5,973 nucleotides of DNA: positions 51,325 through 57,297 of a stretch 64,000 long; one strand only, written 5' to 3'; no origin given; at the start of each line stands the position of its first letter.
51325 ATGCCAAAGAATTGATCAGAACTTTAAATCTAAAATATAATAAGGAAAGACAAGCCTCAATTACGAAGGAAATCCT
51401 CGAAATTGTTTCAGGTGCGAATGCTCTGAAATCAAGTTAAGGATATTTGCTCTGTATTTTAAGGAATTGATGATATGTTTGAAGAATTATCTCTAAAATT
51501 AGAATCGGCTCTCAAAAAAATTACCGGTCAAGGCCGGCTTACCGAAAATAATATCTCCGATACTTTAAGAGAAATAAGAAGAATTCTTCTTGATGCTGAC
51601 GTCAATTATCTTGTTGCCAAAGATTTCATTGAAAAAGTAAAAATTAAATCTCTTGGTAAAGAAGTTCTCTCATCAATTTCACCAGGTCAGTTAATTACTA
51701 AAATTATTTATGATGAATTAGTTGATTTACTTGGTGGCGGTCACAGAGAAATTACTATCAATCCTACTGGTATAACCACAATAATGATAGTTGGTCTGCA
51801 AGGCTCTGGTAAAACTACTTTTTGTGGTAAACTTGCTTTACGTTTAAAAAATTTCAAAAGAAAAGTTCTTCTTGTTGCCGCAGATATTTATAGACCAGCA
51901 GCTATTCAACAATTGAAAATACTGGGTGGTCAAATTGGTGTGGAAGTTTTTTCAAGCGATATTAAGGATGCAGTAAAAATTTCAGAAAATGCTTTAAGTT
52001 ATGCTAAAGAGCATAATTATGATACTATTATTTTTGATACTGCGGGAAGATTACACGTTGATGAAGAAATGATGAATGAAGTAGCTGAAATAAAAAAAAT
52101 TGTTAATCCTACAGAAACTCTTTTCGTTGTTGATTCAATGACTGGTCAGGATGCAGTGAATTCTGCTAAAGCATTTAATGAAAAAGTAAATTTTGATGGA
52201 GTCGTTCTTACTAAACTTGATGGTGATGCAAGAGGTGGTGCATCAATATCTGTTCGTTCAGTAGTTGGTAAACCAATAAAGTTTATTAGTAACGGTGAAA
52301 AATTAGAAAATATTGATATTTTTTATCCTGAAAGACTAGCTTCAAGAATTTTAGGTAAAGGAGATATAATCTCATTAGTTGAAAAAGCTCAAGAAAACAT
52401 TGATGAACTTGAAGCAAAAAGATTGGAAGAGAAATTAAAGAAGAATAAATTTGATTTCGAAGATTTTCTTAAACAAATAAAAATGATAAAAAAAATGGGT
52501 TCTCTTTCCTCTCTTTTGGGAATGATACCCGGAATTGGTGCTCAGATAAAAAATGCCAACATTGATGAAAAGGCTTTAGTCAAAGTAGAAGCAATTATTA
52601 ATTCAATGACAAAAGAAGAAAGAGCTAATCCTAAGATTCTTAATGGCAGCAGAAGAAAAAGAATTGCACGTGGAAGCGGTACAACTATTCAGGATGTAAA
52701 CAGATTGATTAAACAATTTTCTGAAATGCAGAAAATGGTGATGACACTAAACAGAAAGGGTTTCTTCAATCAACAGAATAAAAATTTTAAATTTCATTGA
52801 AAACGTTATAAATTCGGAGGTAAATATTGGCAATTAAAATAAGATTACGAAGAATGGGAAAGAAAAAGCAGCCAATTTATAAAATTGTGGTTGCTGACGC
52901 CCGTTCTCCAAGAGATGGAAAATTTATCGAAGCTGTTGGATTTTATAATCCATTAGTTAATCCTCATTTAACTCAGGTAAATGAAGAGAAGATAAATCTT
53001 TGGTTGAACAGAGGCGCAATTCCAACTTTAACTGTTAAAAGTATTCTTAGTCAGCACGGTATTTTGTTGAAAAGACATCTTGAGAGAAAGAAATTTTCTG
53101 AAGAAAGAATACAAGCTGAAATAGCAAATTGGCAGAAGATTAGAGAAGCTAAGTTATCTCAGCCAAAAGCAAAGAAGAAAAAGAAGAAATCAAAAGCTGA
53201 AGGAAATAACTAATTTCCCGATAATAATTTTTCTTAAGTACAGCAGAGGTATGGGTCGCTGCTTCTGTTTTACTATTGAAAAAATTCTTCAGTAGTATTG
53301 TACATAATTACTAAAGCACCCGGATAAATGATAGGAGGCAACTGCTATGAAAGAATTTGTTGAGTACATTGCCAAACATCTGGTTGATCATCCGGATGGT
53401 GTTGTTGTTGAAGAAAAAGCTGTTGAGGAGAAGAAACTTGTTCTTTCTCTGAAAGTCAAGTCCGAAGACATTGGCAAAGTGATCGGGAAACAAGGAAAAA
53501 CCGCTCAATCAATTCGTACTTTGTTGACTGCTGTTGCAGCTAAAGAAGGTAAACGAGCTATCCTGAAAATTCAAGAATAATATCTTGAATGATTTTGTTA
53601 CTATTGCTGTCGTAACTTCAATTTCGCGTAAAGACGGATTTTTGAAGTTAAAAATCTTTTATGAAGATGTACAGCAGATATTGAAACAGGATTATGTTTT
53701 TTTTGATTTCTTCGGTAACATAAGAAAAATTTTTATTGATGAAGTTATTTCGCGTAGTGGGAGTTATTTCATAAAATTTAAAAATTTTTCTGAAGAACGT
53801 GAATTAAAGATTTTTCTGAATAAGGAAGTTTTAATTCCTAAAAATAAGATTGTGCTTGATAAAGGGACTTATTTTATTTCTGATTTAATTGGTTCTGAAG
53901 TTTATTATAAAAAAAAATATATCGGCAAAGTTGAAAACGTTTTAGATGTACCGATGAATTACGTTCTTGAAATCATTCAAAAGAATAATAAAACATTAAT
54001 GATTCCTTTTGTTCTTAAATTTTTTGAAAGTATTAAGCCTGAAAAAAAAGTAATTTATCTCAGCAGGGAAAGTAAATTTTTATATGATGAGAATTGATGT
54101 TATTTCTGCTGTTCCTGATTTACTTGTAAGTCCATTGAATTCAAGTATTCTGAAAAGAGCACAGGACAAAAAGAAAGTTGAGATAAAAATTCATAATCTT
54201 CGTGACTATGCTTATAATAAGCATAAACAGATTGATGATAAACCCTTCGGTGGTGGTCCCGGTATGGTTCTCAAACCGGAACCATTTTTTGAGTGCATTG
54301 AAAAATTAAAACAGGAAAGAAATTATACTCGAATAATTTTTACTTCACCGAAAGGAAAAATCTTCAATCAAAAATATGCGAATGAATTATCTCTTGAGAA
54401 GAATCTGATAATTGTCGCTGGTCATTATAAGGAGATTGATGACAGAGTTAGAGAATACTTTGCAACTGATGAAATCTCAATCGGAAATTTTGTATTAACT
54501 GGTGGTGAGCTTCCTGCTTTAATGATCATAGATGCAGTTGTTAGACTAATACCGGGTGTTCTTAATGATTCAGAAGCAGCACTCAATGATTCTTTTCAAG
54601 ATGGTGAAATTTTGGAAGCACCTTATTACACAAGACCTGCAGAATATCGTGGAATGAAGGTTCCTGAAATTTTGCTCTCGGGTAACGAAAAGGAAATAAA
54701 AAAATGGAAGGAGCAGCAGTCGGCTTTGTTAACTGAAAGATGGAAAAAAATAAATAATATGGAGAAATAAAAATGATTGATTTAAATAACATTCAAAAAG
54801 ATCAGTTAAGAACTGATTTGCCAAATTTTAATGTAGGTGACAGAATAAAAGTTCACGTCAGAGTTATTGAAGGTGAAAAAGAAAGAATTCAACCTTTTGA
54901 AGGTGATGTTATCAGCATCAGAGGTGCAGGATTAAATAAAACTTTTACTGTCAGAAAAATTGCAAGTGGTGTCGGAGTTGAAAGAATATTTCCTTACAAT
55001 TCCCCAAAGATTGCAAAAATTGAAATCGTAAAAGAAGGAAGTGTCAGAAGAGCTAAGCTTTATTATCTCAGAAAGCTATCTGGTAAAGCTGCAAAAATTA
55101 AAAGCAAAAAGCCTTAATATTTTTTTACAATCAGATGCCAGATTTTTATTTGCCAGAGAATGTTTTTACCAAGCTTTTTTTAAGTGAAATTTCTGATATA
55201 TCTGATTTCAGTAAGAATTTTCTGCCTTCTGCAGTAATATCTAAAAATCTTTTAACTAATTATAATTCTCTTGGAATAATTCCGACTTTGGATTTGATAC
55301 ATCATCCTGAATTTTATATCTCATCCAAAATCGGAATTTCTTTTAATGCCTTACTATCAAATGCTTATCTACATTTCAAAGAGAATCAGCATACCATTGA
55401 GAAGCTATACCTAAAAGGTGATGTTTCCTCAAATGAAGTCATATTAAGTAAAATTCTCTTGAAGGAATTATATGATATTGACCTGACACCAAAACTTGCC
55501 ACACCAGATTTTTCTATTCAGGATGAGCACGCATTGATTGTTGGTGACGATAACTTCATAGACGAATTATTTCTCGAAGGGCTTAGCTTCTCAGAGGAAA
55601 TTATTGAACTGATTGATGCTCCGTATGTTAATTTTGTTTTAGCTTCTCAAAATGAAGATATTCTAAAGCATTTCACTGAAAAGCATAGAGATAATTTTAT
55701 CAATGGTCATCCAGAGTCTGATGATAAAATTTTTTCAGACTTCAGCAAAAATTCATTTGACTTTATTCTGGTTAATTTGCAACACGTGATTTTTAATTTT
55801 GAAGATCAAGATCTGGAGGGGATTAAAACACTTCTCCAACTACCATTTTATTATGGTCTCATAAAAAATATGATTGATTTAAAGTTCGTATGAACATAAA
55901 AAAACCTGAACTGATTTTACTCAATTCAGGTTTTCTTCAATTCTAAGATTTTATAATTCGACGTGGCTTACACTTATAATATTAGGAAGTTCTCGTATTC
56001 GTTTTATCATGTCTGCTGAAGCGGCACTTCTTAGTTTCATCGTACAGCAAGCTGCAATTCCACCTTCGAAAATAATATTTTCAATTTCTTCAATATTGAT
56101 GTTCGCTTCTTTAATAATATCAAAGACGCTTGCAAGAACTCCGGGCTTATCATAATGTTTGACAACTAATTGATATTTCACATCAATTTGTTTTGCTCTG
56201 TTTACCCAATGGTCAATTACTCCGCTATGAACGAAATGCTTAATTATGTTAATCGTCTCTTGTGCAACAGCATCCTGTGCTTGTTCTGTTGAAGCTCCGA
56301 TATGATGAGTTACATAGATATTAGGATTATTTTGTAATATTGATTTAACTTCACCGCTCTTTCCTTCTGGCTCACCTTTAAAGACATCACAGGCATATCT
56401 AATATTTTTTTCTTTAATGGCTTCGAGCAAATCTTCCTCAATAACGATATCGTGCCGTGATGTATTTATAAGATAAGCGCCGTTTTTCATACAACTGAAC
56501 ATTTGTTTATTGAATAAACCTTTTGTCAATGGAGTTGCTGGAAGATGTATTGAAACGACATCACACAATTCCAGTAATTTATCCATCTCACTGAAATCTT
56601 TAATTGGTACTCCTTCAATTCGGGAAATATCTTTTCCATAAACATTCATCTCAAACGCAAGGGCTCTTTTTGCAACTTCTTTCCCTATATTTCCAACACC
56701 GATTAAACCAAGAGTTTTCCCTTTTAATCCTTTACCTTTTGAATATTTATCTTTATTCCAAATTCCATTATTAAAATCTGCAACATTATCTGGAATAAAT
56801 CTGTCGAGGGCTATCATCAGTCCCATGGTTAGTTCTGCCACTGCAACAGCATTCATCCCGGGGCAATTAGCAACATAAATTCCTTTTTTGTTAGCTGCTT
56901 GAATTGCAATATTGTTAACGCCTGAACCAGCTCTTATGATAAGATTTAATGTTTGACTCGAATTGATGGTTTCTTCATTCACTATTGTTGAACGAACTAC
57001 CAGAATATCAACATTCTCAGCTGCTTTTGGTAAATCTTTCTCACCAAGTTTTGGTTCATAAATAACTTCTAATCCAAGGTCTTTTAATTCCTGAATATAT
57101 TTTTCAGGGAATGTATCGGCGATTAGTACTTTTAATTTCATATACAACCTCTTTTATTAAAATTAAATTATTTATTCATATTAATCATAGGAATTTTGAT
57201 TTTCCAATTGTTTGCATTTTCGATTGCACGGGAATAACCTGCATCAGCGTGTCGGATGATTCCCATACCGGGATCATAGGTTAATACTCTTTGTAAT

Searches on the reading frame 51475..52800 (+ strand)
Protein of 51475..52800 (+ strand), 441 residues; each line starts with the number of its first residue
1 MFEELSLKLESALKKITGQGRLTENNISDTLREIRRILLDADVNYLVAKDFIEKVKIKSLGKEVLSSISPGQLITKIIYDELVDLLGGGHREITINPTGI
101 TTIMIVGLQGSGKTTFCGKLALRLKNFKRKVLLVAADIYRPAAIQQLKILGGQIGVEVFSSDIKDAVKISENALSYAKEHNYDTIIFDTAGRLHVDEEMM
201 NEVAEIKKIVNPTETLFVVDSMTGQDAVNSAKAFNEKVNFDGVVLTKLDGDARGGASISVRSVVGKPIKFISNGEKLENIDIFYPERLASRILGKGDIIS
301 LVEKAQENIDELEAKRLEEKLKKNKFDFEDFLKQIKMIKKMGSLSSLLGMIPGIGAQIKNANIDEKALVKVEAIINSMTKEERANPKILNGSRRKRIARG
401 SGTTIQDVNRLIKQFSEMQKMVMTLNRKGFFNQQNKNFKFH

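Call 67: search_protein_families(library=pfam, proteins=[window:51475-52800:+], max_evalue=0.000001)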
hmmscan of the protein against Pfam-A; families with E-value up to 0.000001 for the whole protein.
window:51475-52800:+ (441 aa): 3 families
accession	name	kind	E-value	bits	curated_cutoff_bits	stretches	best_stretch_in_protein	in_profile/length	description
PF00448.28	SRP54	-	1.9e-73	246.7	22.7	1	102-294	3-196/196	SRP54-type protein, GTPase domain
PF02978.25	SRP_SPB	-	1.9e-37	127.9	27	1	325-422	1-91/91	Signal peptide binding domain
PF02881.24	SRP54_N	-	1.1e-18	67.6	22.4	1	6-82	2-75/75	SRP54-type protein, helical bundle domain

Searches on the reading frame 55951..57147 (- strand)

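Call 67: search_protein_families(library=pfam, proteins=[window:55951-57147:-], max_evalue=0.000001)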
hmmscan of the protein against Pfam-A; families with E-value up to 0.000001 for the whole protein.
window:55951-57147:- (398 aa): 2 families
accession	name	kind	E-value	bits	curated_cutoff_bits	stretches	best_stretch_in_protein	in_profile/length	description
PF02826.25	2-Hacid_dh_C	-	4.7e-44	150.3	25.1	1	108-284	1-178/178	D-isomer specific 2-hydroxyacid dehydrogenase, NAD binding domain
PF00389.36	2-Hacid_dh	-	3.4e-28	98.4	24.6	1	7-316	1-134/134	D-isomer specific 2-hydroxyacid dehydrogenase, catalytic domain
